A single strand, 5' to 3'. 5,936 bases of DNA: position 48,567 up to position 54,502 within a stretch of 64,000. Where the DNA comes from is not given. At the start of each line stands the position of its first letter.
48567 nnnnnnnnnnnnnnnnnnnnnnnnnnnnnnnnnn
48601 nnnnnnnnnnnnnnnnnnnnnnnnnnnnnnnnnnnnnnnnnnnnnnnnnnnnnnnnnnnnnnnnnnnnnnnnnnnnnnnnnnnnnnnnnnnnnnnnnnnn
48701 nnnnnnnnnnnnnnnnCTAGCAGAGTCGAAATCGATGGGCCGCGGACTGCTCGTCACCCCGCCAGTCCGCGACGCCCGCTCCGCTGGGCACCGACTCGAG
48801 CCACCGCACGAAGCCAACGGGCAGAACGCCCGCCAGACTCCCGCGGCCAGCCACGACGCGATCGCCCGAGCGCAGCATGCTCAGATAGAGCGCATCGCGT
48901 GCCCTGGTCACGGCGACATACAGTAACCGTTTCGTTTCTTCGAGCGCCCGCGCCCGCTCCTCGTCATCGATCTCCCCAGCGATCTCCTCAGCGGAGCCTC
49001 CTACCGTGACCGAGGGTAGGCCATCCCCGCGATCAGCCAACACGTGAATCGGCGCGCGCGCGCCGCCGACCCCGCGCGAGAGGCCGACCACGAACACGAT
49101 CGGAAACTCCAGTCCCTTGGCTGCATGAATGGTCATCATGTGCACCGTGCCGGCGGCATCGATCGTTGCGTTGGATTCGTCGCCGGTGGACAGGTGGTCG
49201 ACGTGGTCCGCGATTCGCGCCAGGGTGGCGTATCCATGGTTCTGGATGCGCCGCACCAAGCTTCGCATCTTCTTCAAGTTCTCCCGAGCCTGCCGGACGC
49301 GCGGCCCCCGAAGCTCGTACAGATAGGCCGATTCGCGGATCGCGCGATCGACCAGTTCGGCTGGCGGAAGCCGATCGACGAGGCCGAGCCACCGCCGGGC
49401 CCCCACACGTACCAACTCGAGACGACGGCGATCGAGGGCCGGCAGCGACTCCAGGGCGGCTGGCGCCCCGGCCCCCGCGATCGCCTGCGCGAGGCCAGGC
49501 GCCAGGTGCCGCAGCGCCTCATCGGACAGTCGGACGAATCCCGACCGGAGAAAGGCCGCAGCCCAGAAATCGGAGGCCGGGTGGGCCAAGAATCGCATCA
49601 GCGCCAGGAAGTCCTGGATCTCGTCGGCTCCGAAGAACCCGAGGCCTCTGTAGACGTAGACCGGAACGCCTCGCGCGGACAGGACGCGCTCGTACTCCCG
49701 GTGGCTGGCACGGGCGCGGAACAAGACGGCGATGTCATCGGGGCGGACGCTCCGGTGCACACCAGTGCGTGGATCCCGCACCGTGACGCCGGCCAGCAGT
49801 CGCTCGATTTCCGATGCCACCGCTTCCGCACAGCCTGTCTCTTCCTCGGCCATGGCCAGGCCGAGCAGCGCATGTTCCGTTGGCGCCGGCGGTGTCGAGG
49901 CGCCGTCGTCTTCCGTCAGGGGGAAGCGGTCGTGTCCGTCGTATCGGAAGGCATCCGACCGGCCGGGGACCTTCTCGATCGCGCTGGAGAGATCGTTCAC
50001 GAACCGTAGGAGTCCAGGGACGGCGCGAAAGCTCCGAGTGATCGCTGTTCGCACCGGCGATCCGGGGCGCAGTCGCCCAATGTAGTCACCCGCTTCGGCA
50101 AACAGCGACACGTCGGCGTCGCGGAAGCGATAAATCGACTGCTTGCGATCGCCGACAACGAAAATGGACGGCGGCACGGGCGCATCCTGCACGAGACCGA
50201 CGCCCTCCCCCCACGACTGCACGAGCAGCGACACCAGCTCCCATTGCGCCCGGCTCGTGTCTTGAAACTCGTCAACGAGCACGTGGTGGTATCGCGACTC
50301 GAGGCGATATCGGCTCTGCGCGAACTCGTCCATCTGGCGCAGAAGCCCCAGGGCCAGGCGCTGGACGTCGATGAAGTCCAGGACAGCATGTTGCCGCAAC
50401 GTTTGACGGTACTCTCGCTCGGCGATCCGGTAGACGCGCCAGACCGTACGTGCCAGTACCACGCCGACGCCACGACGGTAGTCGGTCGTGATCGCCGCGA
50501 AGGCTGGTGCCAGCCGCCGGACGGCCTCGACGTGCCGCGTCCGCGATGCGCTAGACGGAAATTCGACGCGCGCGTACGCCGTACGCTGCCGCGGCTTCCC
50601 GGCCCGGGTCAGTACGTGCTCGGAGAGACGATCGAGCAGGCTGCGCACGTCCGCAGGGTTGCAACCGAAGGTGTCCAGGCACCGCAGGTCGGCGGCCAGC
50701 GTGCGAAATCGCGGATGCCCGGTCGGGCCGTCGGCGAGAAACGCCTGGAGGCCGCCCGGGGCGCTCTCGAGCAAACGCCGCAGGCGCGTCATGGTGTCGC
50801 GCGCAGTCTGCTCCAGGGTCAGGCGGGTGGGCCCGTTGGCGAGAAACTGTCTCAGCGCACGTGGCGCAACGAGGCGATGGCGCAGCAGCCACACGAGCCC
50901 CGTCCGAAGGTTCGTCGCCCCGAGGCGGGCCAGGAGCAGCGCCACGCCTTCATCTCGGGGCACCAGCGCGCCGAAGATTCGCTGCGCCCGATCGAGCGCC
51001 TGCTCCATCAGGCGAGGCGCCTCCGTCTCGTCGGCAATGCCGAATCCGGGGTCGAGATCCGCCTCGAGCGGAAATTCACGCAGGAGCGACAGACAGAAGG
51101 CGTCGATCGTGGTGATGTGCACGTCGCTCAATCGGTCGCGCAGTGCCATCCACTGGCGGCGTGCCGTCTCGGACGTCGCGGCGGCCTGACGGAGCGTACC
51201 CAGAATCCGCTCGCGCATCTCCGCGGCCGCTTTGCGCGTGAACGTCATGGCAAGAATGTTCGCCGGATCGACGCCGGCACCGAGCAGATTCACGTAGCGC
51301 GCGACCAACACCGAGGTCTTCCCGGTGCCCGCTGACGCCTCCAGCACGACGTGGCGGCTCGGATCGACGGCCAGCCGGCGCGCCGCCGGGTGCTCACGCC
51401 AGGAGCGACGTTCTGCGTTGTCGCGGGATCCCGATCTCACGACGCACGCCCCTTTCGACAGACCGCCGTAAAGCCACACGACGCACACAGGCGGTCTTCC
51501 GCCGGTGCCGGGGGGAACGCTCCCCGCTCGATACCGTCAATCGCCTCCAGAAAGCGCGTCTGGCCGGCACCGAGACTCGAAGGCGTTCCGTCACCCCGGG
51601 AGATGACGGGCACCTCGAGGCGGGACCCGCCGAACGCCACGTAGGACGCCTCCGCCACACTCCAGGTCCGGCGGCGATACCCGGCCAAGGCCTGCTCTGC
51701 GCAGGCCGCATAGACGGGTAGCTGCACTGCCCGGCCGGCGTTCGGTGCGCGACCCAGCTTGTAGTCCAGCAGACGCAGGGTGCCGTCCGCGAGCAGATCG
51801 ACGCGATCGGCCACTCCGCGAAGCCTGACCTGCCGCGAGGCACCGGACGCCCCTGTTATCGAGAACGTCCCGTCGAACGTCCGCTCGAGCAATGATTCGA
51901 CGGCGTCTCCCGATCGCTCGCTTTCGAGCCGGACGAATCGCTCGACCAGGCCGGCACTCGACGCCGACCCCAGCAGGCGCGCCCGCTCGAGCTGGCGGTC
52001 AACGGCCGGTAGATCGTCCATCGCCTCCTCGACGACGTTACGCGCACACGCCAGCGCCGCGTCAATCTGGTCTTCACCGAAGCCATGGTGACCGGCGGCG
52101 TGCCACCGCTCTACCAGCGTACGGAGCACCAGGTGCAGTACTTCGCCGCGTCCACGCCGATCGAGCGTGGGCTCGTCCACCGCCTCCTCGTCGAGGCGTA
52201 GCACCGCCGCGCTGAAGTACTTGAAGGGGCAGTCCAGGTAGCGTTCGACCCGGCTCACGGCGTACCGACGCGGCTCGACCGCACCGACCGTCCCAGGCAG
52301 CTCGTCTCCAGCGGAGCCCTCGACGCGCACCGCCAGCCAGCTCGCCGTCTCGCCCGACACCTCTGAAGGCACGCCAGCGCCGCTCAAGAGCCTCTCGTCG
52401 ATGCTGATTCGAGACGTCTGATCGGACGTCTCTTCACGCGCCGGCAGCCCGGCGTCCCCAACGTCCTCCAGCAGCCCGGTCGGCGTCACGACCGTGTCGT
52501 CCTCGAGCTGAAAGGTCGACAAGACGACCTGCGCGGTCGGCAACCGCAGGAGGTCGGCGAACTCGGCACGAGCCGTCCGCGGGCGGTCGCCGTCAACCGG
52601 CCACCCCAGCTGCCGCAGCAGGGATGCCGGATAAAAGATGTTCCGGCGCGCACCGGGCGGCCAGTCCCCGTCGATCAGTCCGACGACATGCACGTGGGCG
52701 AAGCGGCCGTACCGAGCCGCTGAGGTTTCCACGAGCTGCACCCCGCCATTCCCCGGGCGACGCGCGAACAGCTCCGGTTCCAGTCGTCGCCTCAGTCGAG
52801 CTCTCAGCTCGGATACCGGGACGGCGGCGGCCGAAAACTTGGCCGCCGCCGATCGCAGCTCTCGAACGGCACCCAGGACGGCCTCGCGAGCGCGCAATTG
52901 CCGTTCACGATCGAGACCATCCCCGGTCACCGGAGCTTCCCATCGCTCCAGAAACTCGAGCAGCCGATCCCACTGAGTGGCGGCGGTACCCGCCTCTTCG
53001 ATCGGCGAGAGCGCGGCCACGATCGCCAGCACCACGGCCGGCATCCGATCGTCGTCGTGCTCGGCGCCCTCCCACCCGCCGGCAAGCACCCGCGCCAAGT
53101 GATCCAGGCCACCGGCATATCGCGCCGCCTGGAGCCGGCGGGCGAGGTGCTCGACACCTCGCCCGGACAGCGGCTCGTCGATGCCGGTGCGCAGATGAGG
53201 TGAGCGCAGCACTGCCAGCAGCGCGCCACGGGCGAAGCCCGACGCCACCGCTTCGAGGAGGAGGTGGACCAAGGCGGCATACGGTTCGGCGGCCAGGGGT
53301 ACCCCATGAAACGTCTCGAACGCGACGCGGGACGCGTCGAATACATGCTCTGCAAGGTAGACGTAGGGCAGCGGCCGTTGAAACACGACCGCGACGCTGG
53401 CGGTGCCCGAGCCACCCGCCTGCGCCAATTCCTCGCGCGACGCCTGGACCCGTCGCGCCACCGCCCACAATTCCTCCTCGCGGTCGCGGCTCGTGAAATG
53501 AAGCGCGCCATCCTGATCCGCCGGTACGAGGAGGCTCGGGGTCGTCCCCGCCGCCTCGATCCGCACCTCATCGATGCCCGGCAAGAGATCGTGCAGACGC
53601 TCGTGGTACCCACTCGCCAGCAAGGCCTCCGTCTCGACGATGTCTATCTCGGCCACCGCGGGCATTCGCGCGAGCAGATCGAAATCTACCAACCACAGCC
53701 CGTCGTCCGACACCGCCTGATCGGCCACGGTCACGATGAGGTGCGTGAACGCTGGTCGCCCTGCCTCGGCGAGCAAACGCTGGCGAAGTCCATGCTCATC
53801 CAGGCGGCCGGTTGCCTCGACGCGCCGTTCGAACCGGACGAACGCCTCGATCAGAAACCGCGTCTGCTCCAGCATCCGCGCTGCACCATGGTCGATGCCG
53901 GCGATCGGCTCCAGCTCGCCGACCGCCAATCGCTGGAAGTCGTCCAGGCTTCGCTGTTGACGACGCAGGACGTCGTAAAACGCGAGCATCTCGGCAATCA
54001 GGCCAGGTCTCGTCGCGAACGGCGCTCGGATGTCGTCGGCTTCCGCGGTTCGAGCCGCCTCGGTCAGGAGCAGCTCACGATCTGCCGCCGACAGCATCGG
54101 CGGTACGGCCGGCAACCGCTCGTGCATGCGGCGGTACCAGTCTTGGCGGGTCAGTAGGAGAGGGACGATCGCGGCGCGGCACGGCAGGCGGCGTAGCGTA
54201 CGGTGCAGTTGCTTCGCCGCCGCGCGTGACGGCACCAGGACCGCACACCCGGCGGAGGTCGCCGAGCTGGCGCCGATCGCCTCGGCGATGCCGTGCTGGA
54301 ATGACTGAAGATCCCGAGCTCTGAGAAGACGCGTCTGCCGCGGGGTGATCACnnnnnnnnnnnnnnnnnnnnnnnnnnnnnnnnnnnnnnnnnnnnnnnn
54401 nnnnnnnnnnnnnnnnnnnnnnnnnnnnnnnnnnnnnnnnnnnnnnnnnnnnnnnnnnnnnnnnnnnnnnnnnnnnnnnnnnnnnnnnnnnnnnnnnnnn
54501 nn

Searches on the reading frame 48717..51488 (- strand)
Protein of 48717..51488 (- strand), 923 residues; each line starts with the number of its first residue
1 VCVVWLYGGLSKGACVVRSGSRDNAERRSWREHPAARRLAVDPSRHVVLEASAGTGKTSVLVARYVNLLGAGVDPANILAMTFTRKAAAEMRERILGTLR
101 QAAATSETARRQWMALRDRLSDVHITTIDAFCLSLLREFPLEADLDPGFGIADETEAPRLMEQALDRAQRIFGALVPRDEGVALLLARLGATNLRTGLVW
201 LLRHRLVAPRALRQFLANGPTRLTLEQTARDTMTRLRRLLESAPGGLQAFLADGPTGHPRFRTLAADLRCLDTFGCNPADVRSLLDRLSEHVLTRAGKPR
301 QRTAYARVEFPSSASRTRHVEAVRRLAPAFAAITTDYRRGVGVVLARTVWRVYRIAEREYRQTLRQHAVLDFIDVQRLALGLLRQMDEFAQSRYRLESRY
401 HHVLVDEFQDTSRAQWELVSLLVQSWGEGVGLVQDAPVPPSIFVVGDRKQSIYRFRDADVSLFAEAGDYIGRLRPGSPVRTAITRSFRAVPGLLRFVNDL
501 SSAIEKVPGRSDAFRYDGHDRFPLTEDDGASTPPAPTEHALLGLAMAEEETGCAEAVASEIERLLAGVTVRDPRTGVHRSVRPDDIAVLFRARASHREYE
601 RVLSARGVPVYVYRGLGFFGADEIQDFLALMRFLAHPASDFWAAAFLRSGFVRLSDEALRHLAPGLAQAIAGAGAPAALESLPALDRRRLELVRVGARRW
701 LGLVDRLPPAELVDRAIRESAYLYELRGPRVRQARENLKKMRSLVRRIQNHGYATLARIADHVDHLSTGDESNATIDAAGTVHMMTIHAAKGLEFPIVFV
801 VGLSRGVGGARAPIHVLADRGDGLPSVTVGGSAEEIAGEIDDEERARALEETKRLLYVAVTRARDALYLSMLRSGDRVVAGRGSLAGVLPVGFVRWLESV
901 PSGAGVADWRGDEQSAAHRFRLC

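Call 26: find_encoding_contigs(protein=window:48717-51488:-, flank=10000, max_places=3)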
Protein window:48717-51488:- (923 aa): no gene with exactly this product is on record in the collection.

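Call 30: search_protein_families(library=pfam, proteins=[window:48717-51488:-], max_evalue=0.01)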
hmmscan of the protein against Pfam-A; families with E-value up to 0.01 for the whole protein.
window:48717-51488:- (923 aa): 6 families
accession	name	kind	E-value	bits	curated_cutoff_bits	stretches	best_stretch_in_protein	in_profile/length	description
PF00580.27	UvrD-helicase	-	1.7e-54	185.7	23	2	41-168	10-123/271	UvrD/REP helicase N-terminal domain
PF13361.12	UvrD_C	-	9.2e-28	98.1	25.6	2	733-872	236-348/350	UvrD-like helicase C-terminal domain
PF13245.12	AAA_19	-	8.8e-16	58.7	25.1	1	43-456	10-134/134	AAA domain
PF13538.12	UvrD_C_2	-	1.1e-10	41.6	27.4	2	846-869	27-51/52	UvrD-like helicase C-terminal domain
PF13604.12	AAA_30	-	0.0012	19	27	1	35-95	9-66/191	AAA domain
PF01443.25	Viral_helicase1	-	0.0062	16.8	21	0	847-868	204-225/228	Viral superfamily 1 RNA helicase core domain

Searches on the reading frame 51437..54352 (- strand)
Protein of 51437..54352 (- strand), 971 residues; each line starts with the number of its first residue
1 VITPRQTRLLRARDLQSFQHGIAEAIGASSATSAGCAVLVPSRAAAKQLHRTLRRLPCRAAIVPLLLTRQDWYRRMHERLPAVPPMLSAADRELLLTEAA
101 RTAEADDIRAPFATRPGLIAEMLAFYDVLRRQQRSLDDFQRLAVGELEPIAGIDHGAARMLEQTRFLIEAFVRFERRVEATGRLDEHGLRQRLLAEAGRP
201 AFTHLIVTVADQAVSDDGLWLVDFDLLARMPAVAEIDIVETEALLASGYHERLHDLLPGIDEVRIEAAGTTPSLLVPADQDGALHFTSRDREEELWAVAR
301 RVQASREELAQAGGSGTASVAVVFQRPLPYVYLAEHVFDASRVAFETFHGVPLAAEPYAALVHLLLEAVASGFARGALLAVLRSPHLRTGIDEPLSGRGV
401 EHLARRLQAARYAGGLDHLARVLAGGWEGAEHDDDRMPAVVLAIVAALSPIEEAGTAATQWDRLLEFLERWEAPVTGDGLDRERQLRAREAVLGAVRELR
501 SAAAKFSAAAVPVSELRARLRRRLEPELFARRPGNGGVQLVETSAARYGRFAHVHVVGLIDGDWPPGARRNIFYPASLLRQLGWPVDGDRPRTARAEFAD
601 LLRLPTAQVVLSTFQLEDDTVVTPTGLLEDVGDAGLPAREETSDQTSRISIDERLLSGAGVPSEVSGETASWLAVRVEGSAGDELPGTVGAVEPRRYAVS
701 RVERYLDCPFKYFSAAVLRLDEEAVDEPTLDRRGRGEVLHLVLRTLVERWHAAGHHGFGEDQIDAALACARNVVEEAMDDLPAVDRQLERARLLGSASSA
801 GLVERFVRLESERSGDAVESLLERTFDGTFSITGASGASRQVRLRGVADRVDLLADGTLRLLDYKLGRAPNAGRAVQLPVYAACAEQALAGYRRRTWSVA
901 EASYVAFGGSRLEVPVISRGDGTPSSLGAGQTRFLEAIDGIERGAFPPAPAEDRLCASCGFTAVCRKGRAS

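Call 30: search_protein_families(library=pfam, proteins=[window:51437-54352:-], max_evalue=0.01)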
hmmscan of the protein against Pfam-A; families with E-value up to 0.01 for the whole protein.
window:51437-54352:- (971 aa): 1 family
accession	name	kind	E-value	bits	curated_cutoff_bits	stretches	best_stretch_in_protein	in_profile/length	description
PF12705.13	PDDEXK_1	-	1.3e-30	107.6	22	1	698-966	3-247/247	PD-(D/E)XK nuclease superfamily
